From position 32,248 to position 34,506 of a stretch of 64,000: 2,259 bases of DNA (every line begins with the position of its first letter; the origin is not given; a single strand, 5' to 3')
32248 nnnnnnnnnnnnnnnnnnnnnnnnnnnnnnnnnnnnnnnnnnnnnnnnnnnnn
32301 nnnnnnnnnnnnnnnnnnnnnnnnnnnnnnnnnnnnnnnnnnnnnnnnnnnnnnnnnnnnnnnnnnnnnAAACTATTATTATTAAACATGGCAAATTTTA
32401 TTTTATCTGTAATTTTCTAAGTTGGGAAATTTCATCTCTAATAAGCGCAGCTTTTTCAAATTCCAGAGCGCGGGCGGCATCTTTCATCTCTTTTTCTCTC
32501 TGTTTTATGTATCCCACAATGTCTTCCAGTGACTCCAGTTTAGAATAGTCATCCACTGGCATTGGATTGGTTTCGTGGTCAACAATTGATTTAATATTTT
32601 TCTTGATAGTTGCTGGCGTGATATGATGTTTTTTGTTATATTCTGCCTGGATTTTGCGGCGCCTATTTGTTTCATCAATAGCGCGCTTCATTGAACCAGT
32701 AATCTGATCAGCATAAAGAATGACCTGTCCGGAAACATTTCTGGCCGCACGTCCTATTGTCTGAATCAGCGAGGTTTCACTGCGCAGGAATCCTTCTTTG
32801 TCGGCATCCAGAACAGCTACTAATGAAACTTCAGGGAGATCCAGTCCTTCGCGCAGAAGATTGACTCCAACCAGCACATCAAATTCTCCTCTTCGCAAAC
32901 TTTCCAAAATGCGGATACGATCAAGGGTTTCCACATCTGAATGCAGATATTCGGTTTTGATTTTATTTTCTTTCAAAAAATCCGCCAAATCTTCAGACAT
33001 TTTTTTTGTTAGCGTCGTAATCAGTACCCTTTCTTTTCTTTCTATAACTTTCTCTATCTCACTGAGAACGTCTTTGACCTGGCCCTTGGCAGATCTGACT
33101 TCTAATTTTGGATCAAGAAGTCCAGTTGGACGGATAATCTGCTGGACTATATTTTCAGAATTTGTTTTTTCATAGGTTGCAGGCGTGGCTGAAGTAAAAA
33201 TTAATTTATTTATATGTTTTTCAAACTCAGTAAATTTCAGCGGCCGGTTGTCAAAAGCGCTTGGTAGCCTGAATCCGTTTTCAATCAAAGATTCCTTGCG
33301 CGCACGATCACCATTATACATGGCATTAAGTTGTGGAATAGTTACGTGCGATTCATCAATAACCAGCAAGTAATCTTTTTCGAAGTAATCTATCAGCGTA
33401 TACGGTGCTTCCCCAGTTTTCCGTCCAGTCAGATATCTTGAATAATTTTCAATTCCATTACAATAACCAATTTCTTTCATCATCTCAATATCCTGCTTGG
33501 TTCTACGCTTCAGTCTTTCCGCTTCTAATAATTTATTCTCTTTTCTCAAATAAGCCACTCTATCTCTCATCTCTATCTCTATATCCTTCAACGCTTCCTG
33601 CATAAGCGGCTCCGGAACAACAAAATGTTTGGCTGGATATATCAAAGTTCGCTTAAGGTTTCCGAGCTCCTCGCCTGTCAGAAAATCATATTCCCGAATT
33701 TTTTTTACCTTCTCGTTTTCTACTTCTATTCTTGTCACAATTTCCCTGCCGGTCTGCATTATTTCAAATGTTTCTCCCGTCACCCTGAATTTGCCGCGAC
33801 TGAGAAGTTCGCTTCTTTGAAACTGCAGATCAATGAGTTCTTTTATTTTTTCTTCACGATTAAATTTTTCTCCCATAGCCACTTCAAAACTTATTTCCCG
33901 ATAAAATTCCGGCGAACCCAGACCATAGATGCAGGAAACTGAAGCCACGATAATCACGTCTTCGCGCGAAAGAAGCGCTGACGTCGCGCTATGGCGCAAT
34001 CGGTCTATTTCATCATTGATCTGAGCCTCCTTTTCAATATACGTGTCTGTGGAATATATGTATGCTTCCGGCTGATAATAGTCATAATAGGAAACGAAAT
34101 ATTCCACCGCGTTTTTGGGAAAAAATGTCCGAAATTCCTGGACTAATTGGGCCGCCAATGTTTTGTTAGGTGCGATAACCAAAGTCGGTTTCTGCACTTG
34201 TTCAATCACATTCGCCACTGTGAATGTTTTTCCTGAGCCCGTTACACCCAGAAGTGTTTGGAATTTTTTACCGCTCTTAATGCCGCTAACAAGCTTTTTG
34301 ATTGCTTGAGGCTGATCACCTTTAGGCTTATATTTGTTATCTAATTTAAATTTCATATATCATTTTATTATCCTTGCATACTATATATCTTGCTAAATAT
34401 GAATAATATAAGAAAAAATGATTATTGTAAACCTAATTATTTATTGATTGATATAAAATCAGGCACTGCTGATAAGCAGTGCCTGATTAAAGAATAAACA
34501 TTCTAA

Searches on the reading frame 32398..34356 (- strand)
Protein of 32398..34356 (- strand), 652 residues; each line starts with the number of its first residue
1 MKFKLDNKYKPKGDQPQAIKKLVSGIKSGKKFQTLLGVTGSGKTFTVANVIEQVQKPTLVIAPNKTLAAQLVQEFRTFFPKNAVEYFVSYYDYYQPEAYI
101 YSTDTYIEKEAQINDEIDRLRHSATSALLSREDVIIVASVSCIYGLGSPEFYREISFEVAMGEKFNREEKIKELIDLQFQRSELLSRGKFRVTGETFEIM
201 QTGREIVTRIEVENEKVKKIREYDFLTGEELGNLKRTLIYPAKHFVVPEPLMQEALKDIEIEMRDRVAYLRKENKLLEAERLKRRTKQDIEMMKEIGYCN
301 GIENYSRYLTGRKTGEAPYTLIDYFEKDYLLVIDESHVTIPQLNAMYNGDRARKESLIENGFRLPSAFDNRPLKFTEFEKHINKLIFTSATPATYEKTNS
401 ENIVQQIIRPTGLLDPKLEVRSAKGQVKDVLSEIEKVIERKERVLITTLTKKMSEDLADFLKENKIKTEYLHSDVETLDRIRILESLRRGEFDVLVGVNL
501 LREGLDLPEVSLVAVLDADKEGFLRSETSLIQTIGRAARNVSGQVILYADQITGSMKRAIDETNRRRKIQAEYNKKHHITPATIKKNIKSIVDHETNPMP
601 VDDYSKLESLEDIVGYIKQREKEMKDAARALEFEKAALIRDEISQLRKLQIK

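Call 8: search_protein_families(library=pfam, proteins=[window:32398-34356:-])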
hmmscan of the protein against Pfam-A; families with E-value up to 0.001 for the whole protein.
window:32398-34356:- (652 aa): 9 families
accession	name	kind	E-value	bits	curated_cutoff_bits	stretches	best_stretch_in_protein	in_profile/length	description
PF12344.14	UvrB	-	7.3e-23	80.6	27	1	547-589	1-43/43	Ultra-violet resistance protein B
PF00271.37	Helicase_C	-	7.5e-21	74.9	23.5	1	433-540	5-109/110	Helicase conserved C-terminal domain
PF17757.6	UvrB_inter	-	2.9e-18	66.2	22.9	1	158-245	2-91/91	UvrB interaction domain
PF04851.21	ResIII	-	2.3e-12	47.6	22.5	1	9-90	2-84/164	Type III restriction enzyme, res subunit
PF02151.25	UVR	-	5.3e-08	32.8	21.5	1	617-648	4-35/36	UvrB/uvrC motif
PF00270.35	DEAD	-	4.9e-06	26.8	26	1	15-84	4-76/167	DEAD/DEAH box helicase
PF13604.12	AAA_30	-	0.00018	21.7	27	0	14-75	5-66/191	AAA domain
PF13245.12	AAA_19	-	0.00023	21.8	25.1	0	30-121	11-103/134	AAA domain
PF13401.12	AAA_22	-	0.00037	21.3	27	0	28-128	3-104/130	AAA domain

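Call 11: find_encoding_contigs(protein=window:32398-34356:-, flank=3000, max_places=6)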
Protein window:32398-34356:- (652 aa): 11 contigs read that carry it; 5 places shown.
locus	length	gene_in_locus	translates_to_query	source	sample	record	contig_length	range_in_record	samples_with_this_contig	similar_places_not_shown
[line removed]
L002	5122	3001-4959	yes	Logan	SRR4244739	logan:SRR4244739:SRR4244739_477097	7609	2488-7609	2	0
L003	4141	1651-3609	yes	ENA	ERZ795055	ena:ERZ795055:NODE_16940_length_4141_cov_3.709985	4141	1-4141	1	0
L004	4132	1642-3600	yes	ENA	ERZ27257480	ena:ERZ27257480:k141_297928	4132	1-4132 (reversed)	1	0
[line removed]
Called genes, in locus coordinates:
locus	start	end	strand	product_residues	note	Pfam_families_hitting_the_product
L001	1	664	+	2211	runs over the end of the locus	PF19077:Big_13 (faint), PF22352:K319L-like_PKD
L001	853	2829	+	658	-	PF25833:Fn3_SaeA_3rd (weak)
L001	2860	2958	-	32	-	-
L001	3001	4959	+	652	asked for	PF00270:DEAD (weak), PF04851:ResIII, PF17757:UvrB_inter, PF27431:UvrB_3rd, PF00271:Helicase_C, PF12344:UvrB, PF02151:UVR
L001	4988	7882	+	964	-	PF00005:ABC_tran (faint), PF00931:NB-ARC (faint), PF02463:SMC_N (faint), PF03193:RsgA_GTPase (faint), PF13175:AAA_15 (faint), PF13304:AAA_21 (faint), PF17760:UvrA_inter, PF17755:UvrA_DNA-bind, +3 more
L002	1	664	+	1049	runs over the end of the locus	?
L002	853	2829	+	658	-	PF25833:Fn3_SaeA_3rd (weak)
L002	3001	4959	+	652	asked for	PF00270:DEAD (weak), PF04851:ResIII, PF17757:UvrB_inter, PF27431:UvrB_3rd, PF00271:Helicase_C, PF12344:UvrB, PF02151:UVR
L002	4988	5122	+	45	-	?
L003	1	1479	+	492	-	?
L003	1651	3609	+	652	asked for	PF00270:DEAD (weak), PF04851:ResIII, PF17757:UvrB_inter, PF27431:UvrB_3rd, PF00271:Helicase_C, PF12344:UvrB, PF02151:UVR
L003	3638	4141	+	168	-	?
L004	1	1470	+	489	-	?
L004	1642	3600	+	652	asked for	PF00270:DEAD (weak), PF04851:ResIII, PF17757:UvrB_inter, PF27431:UvrB_3rd, PF00271:Helicase_C, PF12344:UvrB, PF02151:UVR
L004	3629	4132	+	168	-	?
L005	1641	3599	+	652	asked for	PF00270:DEAD (weak), PF04851:ResIII, PF17757:UvrB_inter, PF27431:UvrB_3rd, PF00271:Helicase_C, PF12344:UvrB, PF02151:UVR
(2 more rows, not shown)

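Call 18: find_homologous_proteins(query=window:32398-34356:-, max_evalue=1e-100)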
Query window:32398-34356:- (652 aa): 8000 proteins with E <= 1e-100 among 8000 candidates; the best 120 are listed.
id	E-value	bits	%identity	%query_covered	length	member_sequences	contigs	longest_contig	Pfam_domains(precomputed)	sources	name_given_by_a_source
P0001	0.0e+0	1414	100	100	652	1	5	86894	PF00270.36,PF02151.26,PF17757.7,PF00271.38,PF27431.1,PF04851.22,PF12344.15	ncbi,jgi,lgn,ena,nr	ncbi:MAG TPA: excinuclease ABC subunit UvrB [Candidatus Moranbacteria bacterium]|nr:excinuclease ABC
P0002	0.0e+0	1302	91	100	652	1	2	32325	PF00270.36,PF02151.26,PF13604.13,PF17757.7,PF13245.13,PF00271.38,PF27431.1,PF04851.22,PF12344.15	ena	-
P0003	0.0e+0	1299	91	100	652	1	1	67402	PF00270.36,PF02151.26,PF13604.13,PF17757.7,PF13245.13,PF00271.38,PF27431.1,PF04851.22,PF12344.15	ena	-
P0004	0.0e+0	1272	88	100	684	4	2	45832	PF00270.36,PF02151.26,PF17757.7,PF00271.38,PF27431.1,PF04851.22,PF12344.15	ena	-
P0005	0.0e+0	1242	85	100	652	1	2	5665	PF00270.36,PF02151.26,PF17757.7,PF13245.13,PF00271.38,PF27431.1,PF04851.22,PF12344.15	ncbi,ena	-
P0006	0.0e+0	1241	85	100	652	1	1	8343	PF00270.36,PF02151.26,PF17757.7,PF13245.13,PF00271.38,PF27431.1,PF04851.22,PF12344.15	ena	-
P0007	0.0e+0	1238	85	100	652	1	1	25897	PF00270.36,PF02151.26,PF13604.13,PF17757.7,PF13245.13,PF00271.38,PF27431.1,PF04851.22,PF12344.15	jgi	-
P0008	0.0e+0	1236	85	100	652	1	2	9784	PF00270.36,PF02151.26,PF17757.7,PF13245.13,PF00271.38,PF27431.1,PF04851.22,PF12344.15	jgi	-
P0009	0.0e+0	1235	85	100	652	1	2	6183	PF00270.36,PF02151.26,PF13604.13,PF17757.7,PF13245.13,PF00271.38,PF27431.1,PF04851.22,PF12344.15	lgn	-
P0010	0.0e+0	1234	86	100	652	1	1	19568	PF00270.36,PF02151.26,PF13604.13,PF17757.7,PF00271.38,PF27431.1,PF04851.22,PF12344.15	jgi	jgi:excinuclease ABC subunit B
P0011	0.0e+0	1229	84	100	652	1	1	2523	PF00270.36,PF02151.26,PF17757.7,PF00271.38,PF27431.1,PF04851.22,PF12344.15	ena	-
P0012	0.0e+0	1228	86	100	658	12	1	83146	PF02151.26,PF13604.13,PF17757.7,PF00271.38,PF27431.1,PF04851.22,PF12344.15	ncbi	-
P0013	0.0e+0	1217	85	100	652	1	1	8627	PF00270.36,PF02151.26,PF17757.7,PF00271.38,PF27431.1,PF04851.22,PF12344.15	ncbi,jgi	ncbi:MAG: excinuclease ABC subunit UvrB [Parcubacteria group bacterium]|jgi:excinuclease ABC subunit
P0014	0.0e+0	1215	84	100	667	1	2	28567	PF00270.36,PF02151.26,PF17757.7,PF00271.38,PF27431.1,PF04851.22,PF12344.15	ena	-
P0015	0.0e+0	1211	82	100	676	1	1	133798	PF00270.36,PF02151.26,PF17757.7,PF13245.13,PF00271.38,PF27431.1,PF04851.22,PF12344.15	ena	-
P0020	0.0e+0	1192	82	100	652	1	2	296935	PF00270.36,PF02151.26,PF13604.13,PF17757.7,PF13245.13,PF00271.38,PF27431.1,PF04851.22,PF12344.15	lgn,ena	-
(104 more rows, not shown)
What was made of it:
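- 32398..34356 (-): uvrB (652 aa), the first gene of the uvrB-uvrA2 operon. calls 8, 11, 18.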

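Call 20: find_encoding_contigs(protein=P0003, flank=10000, max_places=1)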
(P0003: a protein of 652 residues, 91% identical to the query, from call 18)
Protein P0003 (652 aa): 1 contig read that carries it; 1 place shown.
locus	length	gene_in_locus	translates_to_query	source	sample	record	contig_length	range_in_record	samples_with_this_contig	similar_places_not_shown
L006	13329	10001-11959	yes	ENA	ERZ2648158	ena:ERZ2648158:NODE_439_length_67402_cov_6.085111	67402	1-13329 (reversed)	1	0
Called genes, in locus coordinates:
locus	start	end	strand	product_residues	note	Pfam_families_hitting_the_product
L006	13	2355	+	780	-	PF13491:FtsK_4TM, PF17854:FtsK_alpha, PF01580:FtsK_SpoIIIE, PF09397:FtsK_gamma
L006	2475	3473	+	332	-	PF12844:HTH_19 (weak), PF13413:HTH_25, PF09136:Glucodextran_B, PF13464:RodZ_C (weak)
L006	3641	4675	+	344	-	PF00154:RecA_N, PF06745:ATPase (weak), PF08423:Rad51, PF27531:MT3502_N (weak), PF01637:ATPase_2 (weak), PF02283:CobU (weak), PF21096:RecA_C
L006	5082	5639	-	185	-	PF08207:EFP_N, PF01132:EFP, PF09285:Elong-fact-P_C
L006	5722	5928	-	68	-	PF01084:Ribosomal_S18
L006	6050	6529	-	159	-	PF00436:SSB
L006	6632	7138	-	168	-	PF01250:Ribosomal_S6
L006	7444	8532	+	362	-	-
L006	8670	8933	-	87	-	-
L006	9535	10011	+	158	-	-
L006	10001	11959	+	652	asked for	PF00270:DEAD (faint), PF04851:ResIII, PF13245:AAA_19 (faint), PF17757:UvrB_inter, PF27431:UvrB_3rd, PF00271:Helicase_C, PF12344:UvrB, PF02151:UVR, +1 more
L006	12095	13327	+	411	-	?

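Call 21: find_encoding_contigs(protein=P0004, flank=10000, max_places=1)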
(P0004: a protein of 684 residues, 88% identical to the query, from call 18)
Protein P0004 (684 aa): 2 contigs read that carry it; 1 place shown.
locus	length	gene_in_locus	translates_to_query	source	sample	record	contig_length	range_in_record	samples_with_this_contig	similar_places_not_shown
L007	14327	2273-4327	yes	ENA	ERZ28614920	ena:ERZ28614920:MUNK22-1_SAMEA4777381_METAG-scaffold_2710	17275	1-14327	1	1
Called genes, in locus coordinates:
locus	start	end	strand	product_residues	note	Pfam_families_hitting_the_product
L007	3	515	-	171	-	?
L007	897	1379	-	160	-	PF00436:SSB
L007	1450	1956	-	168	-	PF01250:Ribosomal_S6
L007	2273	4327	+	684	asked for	PF00270:DEAD (weak), PF04851:ResIII, PF17757:UvrB_inter, PF27431:UvrB_3rd, PF00271:Helicase_C, PF12344:UvrB, PF02151:UVR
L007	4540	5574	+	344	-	-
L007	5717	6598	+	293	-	-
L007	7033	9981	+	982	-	PF00005:ABC_tran (faint), PF00931:NB-ARC (faint), PF02463:SMC_N (faint), PF13191:AAA_16 (faint), PF13304:AAA_21 (faint), PF13555:AAA_29 (faint), PF17760:UvrA_inter, PF17755:UvrA_DNA-bind, +2 more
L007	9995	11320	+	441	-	PF01541:GIY-YIG (weak), PF27096:UvrC_M, PF02151:UVR, PF08459:UvrC_RNaseH_dom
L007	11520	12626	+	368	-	-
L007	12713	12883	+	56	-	-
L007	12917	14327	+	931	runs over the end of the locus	PF03193:RsgA_GTPase (faint), PF13191:AAA_16 (faint), PF13555:AAA_29 (faint), PF20703:nSTAND1 (faint), PF17760:UvrA_inter, PF17755:UvrA_DNA-bind, PF02463:SMC_N (weak), PF00005:ABC_tran, +3 more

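Call 22: find_encoding_contigs(protein=P0012, flank=10000, max_places=1)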
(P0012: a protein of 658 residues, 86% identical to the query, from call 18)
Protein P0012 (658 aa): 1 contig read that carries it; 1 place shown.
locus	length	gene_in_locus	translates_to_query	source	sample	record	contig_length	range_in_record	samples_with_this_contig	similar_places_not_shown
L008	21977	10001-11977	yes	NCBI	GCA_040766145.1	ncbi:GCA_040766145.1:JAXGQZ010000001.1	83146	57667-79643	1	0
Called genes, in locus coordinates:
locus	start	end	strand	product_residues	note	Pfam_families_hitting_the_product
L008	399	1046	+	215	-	PF00717:Peptidase_S24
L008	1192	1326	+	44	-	-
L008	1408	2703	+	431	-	PF13491:FtsK_4TM, PF17854:FtsK_alpha, PF01580:FtsK_SpoIIIE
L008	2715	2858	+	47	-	PF01580:FtsK_SpoIIIE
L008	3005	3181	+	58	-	PF01580:FtsK_SpoIIIE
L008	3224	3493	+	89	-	-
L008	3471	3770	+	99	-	PF09397:FtsK_gamma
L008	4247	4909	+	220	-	PF09136:Glucodextran_B, PF13464:RodZ_C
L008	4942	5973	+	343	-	PF00154:RecA_N, PF06745:ATPase (faint), PF08423:Rad51, PF27531:MT3502_N (weak), PF01637:ATPase_2 (weak), PF02283:CobU (weak), PF21096:RecA_C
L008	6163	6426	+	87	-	-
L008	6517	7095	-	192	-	PF08207:EFP_N, PF01132:EFP, PF09285:Elong-fact-P_C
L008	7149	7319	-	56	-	PF01084:Ribosomal_S18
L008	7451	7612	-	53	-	-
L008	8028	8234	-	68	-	-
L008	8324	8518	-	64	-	PF01250:Ribosomal_S6 (weak)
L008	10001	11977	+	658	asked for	PF04851:ResIII, PF13604:AAA_30 (faint), PF17757:UvrB_inter, PF27431:UvrB_3rd, PF00271:Helicase_C, PF12344:UvrB, PF02151:UVR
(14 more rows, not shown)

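Call 29: find_encoding_contigs(protein=P0015, flank=10000, max_places=1)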
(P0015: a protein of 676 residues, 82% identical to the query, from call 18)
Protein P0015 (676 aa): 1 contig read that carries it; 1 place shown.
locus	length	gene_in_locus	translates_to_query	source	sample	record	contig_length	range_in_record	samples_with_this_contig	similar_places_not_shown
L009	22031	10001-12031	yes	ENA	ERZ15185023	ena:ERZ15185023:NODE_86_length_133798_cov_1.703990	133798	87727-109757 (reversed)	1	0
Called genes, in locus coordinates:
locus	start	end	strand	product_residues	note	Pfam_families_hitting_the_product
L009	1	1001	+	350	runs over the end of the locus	PF04551:GcpE, PF26540:GcpE_C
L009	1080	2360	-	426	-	-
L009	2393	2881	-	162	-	-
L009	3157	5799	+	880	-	PF00133:tRNA-synt_1, PF09334:tRNA-synt_1g (weak), PF13603:tRNA-synt_1_2 (weak), PF09334:tRNA-synt_1g, PF08264:Anticodon_1, PF10458:Val_tRNA-synt_C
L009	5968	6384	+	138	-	PF00886:Ribosomal_S16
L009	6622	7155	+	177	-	PF00466:Ribosomal_L10, PF27436:RL10_C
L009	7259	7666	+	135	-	PF16320:Ribosomal_L12_N, PF00542:Ribosomal_L12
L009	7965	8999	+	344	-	PF01145:Band_7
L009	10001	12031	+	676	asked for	PF00270:DEAD (faint), PF04851:ResIII, PF13245:AAA_19 (faint), PF17757:UvrB_inter, PF27431:UvrB_3rd, PF00271:Helicase_C, PF12344:UvrB, PF02151:UVR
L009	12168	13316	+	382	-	-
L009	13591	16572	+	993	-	PF00005:ABC_tran (faint), PF00931:NB-ARC (faint), PF02463:SMC_N (faint), PF03193:RsgA_GTPase (faint), PF13304:AAA_21 (faint), PF13555:AAA_29 (faint), PF17760:UvrA_inter, PF17755:UvrA_DNA-bind, +2 more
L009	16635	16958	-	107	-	-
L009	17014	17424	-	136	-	-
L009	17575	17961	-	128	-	-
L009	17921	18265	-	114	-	-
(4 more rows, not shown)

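Call 30: find_encoding_contigs(protein=P0020, flank=10000, max_places=1)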
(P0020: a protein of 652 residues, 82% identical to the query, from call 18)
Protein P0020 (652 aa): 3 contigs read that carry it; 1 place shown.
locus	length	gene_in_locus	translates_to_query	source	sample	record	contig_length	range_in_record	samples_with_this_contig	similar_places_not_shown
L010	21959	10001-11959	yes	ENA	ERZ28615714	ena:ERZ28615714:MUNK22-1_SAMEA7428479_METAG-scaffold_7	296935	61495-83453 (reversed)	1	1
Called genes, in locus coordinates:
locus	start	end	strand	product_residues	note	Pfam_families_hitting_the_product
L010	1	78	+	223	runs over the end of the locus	PF00717:Peptidase_S24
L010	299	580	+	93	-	-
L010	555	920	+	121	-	-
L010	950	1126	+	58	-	-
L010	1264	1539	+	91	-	PF02325:CCB3_YggT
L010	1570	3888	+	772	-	PF13491:FtsK_4TM, PF17854:FtsK_alpha, PF01580:FtsK_SpoIIIE, PF09397:FtsK_gamma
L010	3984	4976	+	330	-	PF12844:HTH_19, PF13413:HTH_25, PF09136:Glucodextran_B (weak)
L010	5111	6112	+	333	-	PF00154:RecA_N, PF08423:Rad51, PF06745:ATPase (faint), PF27531:MT3502_N (weak), PF01637:ATPase_2 (weak), PF21096:RecA_C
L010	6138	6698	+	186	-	PF04011:LemA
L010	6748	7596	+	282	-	-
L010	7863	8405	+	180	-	PF01250:Ribosomal_S6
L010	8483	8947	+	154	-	PF00436:SSB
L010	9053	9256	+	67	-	PF01084:Ribosomal_S18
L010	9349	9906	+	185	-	PF08207:EFP_N, PF01132:EFP, PF09285:Elong-fact-P_C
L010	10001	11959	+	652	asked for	PF00270:DEAD (faint), PF04851:ResIII, PF13245:AAA_19 (faint), PF17757:UvrB_inter, PF27431:UvrB_3rd, PF00271:Helicase_C, PF12344:UvrB, PF02151:UVR, +1 more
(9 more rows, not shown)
